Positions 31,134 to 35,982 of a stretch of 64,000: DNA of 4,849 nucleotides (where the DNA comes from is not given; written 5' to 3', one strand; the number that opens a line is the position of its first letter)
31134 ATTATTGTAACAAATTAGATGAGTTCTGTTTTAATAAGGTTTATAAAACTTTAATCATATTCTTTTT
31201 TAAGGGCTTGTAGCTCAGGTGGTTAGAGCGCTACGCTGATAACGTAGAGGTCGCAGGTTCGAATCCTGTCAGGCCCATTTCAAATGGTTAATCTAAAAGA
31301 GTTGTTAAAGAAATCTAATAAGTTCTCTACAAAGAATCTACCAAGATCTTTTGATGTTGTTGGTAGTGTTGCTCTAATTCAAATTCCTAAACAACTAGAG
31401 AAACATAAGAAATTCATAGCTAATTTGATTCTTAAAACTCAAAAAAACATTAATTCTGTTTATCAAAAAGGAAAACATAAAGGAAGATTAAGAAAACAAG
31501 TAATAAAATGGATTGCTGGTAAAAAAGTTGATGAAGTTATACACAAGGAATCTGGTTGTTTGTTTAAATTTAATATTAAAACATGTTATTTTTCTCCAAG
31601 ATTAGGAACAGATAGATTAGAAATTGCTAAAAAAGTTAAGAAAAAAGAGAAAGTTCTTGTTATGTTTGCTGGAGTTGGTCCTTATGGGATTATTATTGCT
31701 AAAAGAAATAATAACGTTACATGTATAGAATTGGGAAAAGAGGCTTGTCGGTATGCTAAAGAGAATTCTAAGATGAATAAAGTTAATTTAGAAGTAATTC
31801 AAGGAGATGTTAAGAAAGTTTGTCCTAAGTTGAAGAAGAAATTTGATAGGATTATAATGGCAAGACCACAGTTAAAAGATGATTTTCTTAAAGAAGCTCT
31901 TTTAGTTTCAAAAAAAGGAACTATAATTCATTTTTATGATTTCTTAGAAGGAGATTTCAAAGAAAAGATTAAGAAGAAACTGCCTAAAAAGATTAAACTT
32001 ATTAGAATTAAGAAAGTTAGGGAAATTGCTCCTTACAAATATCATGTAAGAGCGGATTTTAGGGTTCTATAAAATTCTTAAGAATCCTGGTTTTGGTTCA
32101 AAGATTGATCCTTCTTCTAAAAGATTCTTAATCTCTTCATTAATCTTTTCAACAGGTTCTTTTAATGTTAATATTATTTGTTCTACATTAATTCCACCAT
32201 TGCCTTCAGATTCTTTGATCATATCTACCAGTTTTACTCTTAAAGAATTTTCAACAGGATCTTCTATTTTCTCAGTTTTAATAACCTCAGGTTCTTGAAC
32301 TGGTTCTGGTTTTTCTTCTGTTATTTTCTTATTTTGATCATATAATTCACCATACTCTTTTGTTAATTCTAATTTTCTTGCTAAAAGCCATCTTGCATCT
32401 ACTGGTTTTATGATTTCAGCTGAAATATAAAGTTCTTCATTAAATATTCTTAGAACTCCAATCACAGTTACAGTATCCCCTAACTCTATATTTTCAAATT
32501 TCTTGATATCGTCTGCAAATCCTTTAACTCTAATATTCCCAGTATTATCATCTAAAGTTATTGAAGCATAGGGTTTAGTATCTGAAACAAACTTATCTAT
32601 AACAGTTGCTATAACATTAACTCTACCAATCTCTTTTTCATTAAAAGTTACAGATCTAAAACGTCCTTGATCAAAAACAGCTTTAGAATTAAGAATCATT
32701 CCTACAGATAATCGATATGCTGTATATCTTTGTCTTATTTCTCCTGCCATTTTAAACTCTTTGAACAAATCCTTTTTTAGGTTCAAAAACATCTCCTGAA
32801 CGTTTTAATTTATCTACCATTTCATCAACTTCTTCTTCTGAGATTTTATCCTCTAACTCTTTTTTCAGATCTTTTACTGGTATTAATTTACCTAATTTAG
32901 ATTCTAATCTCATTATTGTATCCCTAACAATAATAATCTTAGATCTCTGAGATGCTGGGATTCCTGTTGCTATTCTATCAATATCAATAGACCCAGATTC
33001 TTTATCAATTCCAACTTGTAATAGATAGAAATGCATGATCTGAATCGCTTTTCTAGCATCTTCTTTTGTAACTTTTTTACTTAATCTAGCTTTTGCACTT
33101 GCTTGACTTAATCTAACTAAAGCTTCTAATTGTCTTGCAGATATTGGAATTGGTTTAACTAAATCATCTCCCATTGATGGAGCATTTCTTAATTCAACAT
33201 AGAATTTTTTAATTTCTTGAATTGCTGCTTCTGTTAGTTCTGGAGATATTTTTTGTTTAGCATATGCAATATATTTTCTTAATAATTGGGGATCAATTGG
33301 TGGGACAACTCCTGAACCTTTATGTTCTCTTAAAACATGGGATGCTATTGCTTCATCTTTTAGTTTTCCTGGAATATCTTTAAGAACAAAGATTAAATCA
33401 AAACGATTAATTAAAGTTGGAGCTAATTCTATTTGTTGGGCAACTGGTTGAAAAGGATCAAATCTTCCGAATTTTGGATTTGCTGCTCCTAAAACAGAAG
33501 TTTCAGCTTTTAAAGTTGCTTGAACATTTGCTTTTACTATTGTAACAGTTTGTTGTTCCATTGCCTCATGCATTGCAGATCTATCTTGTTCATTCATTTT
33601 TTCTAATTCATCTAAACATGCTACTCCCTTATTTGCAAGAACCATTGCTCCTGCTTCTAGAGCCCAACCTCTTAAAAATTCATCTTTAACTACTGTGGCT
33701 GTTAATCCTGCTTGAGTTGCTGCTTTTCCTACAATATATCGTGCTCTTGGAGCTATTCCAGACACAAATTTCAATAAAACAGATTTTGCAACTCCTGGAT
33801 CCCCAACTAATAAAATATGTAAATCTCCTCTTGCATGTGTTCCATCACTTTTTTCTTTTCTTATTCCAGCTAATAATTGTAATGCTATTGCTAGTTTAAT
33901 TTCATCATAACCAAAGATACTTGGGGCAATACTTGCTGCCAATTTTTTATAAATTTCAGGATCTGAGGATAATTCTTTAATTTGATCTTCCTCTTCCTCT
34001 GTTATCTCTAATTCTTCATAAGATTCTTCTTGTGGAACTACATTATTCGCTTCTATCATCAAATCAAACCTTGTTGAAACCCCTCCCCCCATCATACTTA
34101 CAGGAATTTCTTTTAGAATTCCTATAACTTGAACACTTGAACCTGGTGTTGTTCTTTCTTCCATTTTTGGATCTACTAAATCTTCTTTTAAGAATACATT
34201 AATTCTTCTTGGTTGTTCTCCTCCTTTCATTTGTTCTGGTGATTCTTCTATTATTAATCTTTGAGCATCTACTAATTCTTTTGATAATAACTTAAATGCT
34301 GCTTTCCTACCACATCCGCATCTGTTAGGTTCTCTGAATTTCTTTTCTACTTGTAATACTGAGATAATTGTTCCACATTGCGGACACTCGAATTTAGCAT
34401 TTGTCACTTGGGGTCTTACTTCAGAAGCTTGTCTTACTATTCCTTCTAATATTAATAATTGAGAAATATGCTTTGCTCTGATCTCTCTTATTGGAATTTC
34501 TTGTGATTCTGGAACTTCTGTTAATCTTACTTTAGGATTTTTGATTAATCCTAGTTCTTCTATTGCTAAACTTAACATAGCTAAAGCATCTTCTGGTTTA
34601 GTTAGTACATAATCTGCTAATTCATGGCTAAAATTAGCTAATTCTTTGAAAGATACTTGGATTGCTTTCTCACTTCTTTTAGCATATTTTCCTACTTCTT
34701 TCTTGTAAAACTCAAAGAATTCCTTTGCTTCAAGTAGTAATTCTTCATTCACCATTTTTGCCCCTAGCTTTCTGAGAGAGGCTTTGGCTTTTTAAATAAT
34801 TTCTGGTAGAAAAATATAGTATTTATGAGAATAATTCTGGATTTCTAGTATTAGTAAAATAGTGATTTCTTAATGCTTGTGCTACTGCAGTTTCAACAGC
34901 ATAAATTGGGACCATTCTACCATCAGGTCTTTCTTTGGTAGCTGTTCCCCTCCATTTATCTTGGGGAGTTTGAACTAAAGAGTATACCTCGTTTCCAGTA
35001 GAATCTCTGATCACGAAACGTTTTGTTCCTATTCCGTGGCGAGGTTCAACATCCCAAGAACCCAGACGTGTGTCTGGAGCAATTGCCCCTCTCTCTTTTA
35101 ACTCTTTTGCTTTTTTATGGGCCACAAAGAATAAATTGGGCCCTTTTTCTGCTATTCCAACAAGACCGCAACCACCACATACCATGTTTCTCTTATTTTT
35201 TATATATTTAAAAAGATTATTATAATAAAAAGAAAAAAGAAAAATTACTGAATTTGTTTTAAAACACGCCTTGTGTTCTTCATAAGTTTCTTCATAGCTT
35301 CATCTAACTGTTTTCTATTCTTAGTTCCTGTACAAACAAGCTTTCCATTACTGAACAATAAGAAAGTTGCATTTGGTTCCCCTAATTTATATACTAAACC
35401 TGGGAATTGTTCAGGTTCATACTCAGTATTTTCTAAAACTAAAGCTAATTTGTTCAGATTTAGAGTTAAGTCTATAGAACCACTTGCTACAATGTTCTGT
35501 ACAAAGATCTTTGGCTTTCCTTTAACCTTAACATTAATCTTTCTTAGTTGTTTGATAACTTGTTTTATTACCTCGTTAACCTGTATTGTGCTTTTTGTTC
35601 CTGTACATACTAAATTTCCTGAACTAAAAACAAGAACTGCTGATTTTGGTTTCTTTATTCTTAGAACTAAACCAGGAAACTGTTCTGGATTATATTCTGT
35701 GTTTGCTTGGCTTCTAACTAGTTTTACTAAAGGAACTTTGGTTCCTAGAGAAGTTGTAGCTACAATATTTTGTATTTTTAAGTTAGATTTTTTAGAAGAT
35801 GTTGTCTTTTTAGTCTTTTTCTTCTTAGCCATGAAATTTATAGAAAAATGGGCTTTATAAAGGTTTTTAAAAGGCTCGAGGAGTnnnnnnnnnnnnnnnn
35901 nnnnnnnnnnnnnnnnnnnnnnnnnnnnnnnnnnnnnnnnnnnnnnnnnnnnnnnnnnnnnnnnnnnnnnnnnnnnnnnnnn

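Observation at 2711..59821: Two protein-composition classes: about 25 R/G/P/D/E/W-rich ORFans interleaved singly among K/I/N-rich core genes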

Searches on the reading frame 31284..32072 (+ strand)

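Call 17: search_protein_families(library=pfam, max_evalue=0.001, proteins=[window:31284-32072:+])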
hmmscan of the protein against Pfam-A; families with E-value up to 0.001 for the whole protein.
window:31284-32072:+ (262 aa): 7 families
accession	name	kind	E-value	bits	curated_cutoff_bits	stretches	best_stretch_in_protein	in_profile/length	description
PF02475.24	TRM5-TYW2_MTfase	-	3.7e-37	128.3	28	1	86-232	2-147/164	TRM5/TYW2 methyltransferase domain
PF25133.1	TYW2_N_2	-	1.1e-15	58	27.7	1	4-81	1-78/79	TYW2 N-terminal domain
PF13649.12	Methyltransf_25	-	4.7e-07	30.8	27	1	125-194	2-72/97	Methyltransferase domain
PF05175.20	MTS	-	9.8e-07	29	23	1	119-195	30-107/170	Methyltransferase small domain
PF03602.21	Cons_hypoth95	-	2.5e-06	27.7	24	1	118-210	39-137/182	Conserved hypothetical protein 95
PF08241.18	Methyltransf_11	-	0.00018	22.5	21.2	1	130-193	6-67/95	Methyltransferase domain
PF09445.16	Methyltransf_15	-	0.00027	21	22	1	123-191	3-76/165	RNA cap guanine-N2 methyltransferase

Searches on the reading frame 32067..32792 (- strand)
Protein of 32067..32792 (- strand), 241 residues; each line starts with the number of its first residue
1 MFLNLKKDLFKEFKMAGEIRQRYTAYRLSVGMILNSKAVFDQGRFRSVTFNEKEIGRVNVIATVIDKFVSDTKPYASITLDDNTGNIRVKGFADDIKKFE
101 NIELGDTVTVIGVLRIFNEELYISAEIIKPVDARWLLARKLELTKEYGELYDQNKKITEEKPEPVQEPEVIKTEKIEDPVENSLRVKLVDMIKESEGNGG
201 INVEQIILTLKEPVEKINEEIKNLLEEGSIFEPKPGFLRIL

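Call 17: search_protein_families(library=pfam, max_evalue=0.001, proteins=[window:32067-32792:-])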
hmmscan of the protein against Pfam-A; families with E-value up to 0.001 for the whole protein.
window:32067-32792:- (241 aa): 2 families
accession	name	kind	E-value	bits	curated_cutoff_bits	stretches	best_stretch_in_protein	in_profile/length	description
PF01336.31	tRNA_anti-codon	-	6.6e-09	36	27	1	59-130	2-74/75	OB-fold nucleic acid binding domain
PF16100.11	RMI2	-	0.00051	20.3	29.4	0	73-129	55-107/132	RecQ-mediated genome instability protein 2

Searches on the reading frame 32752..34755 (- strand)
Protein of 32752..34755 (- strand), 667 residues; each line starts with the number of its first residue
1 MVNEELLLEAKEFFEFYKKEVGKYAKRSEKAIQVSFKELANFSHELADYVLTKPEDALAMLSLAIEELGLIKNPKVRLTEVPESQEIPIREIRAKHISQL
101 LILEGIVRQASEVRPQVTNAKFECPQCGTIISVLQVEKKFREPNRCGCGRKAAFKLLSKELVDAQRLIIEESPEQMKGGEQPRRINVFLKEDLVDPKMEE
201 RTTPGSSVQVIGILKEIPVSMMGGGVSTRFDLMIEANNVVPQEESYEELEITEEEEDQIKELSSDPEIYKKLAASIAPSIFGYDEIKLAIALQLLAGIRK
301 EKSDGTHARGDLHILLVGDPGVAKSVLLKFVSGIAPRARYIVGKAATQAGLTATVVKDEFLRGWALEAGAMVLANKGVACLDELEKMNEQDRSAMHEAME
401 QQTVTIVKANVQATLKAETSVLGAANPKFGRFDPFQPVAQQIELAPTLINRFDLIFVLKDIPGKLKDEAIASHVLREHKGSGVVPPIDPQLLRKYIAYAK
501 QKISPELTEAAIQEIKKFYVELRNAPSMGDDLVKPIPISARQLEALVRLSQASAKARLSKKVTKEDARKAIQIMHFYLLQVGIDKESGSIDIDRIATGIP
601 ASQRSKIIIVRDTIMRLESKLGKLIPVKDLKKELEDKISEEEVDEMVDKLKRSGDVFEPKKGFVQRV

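Call 17: search_protein_families(library=pfam, max_evalue=0.001, proteins=[window:32752-34755:-])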
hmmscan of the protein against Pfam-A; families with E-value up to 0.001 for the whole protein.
window:32752-34755:- (667 aa): 9 families
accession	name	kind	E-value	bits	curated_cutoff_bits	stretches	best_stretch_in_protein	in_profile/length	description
PF00493.29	MCM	-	1.1e-90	303.1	23.3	1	256-478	2-224/224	MCM P-loop domain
PF17855.7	MCM_lid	-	2.5e-26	92.4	27.4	1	491-575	2-84/87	MCM AAA-lid domain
PF17207.9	MCM_OB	-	5.9e-26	91.1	24.8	1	89-217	2-125/126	MCM OB domain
PF01078.27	Mg_chelatase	-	9.2e-11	42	20.3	1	366-427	97-158/207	Magnesium chelatase, subunit ChlI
PF21120.3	MCM_WH_arc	-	1.7e-08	34.8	26.1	1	606-664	2-62/63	Archaeal MCM, winged-helix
PF14551.11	MCM_N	-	1.9e-05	25.4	24.9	1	15-69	19-73/95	MCM N-terminal domain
PF07728.20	AAA_5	-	3.3e-05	24.4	22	1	313-428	1-124/139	AAA domain (dynein-related subfamily)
PF07726.17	AAA_3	-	6.7e-05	23.2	27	1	313-427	1-112/131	ATPase family associated with various cellular activities (AAA)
PF13191.12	AAA_16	-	0.00048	21.1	32.6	0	309-401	21-122/167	AAA ATPase domain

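Call 96: find_related_loci(query=window:32752-34755:-, collection=metagenome_contigs, flank=10000)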
Query window:32752-34755:- (667 aa) in metagenome_contigs; peptide patterns used: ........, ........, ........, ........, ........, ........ (x = any residue, [..] = any of these).
600 stretches matched a pattern (row limit reached: there are more); 477 encode a relative of the query (tblastn E <= 1e-3); the best 80 are kept; 80 distinct loci.
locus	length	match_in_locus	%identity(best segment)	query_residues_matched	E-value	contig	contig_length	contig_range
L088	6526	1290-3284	83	2-667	0e+0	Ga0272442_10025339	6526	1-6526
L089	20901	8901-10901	67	1-667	0e+0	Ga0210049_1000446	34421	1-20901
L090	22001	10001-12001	66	1-667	0e+0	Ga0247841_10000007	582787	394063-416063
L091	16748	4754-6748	67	2-667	0e+0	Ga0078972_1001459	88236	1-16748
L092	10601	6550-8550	68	2-667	0e+0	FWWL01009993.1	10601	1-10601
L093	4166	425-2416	65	4-667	0e+0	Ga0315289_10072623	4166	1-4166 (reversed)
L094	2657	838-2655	73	1-606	0e+0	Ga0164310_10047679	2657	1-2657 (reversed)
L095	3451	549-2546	65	3-667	0e+0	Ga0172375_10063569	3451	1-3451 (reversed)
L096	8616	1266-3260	64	3-667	0e+0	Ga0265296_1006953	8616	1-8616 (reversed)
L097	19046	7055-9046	65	4-667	0e+0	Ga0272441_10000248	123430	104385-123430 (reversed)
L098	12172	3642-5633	65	4-667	0e+0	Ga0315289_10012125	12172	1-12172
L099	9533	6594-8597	63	1-667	0e+0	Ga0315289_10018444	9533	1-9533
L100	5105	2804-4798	63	3-667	0e+0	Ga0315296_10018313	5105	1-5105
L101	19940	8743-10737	63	3-667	0e+0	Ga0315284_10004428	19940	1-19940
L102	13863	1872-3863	63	3-666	0e+0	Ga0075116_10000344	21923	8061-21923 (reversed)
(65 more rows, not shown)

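Call 100: search_protein_families(library=pfam, max_evalue=0.01, proteins=[L088:31-1185:+, L088:3253-3708:+, L088:4684-5211:+])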
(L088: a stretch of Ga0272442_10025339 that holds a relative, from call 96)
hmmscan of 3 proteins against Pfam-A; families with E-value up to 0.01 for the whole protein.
L088:31-1185:+ (384 aa): 1 family
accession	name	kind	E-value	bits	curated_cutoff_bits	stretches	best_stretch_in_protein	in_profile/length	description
PF01259.24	SAICAR_synt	-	9.6e-14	52.1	20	1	19-311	15-230/233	SAICAR synthetase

L088:3253-3708:+ (151 aa): 0 families

L088:4684-5211:+ (175 aa): 1 family
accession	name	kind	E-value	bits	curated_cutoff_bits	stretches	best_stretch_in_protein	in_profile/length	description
PF00252.24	Ribosomal_L16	-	1.4e-26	93.5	27.9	1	18-170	4-132/132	Ribosomal protein L16p/L10e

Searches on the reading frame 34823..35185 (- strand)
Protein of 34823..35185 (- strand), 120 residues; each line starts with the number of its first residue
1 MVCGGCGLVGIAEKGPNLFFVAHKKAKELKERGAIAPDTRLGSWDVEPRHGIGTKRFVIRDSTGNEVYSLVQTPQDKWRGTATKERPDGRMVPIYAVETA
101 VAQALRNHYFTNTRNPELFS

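Call 10: search_protein_families(library=pfam, max_evalue=0.01, proteins=[window:34823-35185:-])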
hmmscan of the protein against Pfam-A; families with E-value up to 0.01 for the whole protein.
window:34823-35185:- (120 aa): 0 families

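Call 48: list_cluster_members(proteins=[P0001, P0002, P0003, window:34823-35185:-, window:41692-42138:-, window:35245-35832:-, window:32752-34755:-, L007:3657-4022:+, L007:7806-8252:+, L013:7796-8224:+])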
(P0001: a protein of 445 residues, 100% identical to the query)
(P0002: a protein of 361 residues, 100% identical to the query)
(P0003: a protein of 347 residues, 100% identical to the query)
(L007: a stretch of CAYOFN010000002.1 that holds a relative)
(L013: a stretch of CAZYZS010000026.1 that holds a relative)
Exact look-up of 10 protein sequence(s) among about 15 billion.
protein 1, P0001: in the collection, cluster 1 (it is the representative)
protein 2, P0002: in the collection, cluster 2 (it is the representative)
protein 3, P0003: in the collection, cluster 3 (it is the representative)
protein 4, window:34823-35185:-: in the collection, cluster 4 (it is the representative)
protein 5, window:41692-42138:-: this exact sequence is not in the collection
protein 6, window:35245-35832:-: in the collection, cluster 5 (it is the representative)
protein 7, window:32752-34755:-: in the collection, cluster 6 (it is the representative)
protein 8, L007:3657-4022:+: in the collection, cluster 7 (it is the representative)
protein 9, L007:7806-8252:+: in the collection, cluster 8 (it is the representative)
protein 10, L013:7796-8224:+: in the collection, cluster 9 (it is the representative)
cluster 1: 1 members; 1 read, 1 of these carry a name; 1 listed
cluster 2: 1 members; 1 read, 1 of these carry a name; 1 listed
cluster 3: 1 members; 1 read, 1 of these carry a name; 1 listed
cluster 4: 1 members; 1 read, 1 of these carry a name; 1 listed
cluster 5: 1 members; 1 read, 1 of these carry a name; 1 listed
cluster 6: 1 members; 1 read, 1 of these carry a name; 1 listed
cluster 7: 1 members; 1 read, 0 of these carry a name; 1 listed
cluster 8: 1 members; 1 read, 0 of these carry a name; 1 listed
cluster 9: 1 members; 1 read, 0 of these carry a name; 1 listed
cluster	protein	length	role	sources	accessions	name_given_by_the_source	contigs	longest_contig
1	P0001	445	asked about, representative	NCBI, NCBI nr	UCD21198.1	MAG: hypothetical protein JSW08_01480 [archaeon]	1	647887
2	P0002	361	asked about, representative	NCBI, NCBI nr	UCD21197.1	MAG: hypothetical protein JSW08_01475 [archaeon]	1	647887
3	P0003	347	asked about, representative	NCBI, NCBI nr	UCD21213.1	MAG: hypothetical protein JSW08_01565 [archaeon]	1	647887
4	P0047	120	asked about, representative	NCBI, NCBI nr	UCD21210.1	MAG: hypothetical protein JSW08_01550 [archaeon]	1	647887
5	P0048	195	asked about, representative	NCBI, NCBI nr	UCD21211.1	MAG: TATA-box-binding protein [archaeon]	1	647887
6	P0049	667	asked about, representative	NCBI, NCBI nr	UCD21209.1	MAG: minichromosome maintenance protein MCM [archaeon]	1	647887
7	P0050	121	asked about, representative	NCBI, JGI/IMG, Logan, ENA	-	-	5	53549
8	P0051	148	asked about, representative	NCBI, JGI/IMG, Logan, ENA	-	-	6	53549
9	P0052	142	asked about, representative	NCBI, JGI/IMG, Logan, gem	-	-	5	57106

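Call 69: search_protein_families(library=phrogs, max_evalue=0.01, proteins=[window:34823-35185:-])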
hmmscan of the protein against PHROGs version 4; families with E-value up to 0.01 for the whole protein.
window:34823-35185:- (120 aa): 0 families

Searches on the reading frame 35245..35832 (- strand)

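Call 17: search_protein_families(library=pfam, max_evalue=0.001, proteins=[window:35245-35832:-])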
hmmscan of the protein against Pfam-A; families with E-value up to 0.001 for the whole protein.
window:35245-35832:- (195 aa): 1 family
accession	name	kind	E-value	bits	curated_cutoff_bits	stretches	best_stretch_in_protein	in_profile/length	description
PF00352.27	TBP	-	1.4e-56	188.7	22.9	2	18-99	2-85/85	Transcription factor TFIID (or TATA-binding protein, TBP)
